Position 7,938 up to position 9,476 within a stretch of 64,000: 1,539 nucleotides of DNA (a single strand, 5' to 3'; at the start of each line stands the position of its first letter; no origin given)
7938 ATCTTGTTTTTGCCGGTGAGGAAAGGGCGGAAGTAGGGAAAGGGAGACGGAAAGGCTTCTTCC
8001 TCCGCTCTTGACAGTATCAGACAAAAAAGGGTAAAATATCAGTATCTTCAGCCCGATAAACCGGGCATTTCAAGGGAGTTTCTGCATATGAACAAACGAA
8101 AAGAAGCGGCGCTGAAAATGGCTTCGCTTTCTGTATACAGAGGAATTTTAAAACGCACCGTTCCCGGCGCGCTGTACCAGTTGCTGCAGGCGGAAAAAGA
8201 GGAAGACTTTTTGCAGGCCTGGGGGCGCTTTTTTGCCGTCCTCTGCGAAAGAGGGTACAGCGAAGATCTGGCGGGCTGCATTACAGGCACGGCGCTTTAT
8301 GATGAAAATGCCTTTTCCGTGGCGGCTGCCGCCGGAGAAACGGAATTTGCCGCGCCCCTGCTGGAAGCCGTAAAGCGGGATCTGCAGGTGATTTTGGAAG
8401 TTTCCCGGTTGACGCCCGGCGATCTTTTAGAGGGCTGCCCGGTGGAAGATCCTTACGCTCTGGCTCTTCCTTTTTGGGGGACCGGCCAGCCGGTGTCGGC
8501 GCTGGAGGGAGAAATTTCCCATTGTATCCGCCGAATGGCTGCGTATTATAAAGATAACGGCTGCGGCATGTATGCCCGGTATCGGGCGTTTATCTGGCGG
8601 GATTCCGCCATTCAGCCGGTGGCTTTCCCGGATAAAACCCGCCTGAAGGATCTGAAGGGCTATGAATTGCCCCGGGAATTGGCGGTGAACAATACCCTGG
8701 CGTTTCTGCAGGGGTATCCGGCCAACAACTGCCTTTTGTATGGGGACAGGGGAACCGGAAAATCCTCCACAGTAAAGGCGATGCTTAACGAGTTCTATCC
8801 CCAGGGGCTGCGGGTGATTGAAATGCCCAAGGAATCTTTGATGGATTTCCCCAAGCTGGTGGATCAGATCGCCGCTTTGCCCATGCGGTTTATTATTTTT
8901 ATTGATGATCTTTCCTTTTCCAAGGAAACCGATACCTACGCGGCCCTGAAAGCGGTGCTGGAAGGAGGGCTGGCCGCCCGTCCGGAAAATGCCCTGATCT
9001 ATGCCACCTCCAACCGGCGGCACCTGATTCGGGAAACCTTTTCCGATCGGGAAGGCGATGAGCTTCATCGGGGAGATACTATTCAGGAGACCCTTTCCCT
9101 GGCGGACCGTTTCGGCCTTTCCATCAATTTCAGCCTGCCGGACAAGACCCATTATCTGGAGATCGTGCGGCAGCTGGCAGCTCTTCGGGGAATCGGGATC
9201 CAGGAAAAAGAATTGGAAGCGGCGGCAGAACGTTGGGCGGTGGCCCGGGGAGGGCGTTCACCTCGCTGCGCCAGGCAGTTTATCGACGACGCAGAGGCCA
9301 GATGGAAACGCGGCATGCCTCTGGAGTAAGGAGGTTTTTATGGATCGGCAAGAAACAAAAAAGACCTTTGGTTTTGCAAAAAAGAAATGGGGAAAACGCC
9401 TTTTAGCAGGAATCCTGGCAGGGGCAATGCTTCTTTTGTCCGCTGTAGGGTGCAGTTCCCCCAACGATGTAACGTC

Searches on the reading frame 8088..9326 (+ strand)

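Call 4: search_protein_families(library=pfam, proteins=[window:8088-9326:+], max_evalue=1)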
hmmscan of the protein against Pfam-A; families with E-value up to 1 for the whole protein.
window:8088-9326:+ (413 aa): 11 families
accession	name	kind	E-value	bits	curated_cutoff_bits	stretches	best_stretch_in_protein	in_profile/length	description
PF05673.19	DUF815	-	3.1e-92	308.7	23.8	1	164-405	2-248/249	Protein of unknown function (DUF815)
PF00004.35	AAA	-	1.7e-06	28.9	21.2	1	215-319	1-119/131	ATPase family associated with various cellular activities (AAA)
PF13191.12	AAA_16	-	2e-06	28.9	32.6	1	208-264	21-73/167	AAA ATPase domain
PF12775.13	AAA_7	-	0.00022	21.3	25.8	1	213-247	34-68/181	P-loop containing dynein motor region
PF20720.3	nSTAND3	-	0.0025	17.9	27.2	1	213-275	18-74/155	Novel STAND NTPase 3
PF13401.12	AAA_22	-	0.0068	17.2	27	1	212-258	5-33/130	AAA domain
PF13173.12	AAA_14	-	0.013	15.9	27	1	215-318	5-108/129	AAA domain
PF13555.12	AAA_29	-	0.032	14.4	27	1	212-239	22-49/61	P-loop containing region of AAA domain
PF01580.24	FtsK_SpoIIIE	-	0.058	13.3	24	1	194-233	22-60/221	FtsK/SpoIIIE family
PF25201.1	nSTAND6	-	0.059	13.8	27.7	1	196-264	4-70/148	Novel STAND NTPase 6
PF01637.24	ATPase_2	-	0.23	11.7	33.2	1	196-236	4-44/225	ATPase domain predominantly from Archaea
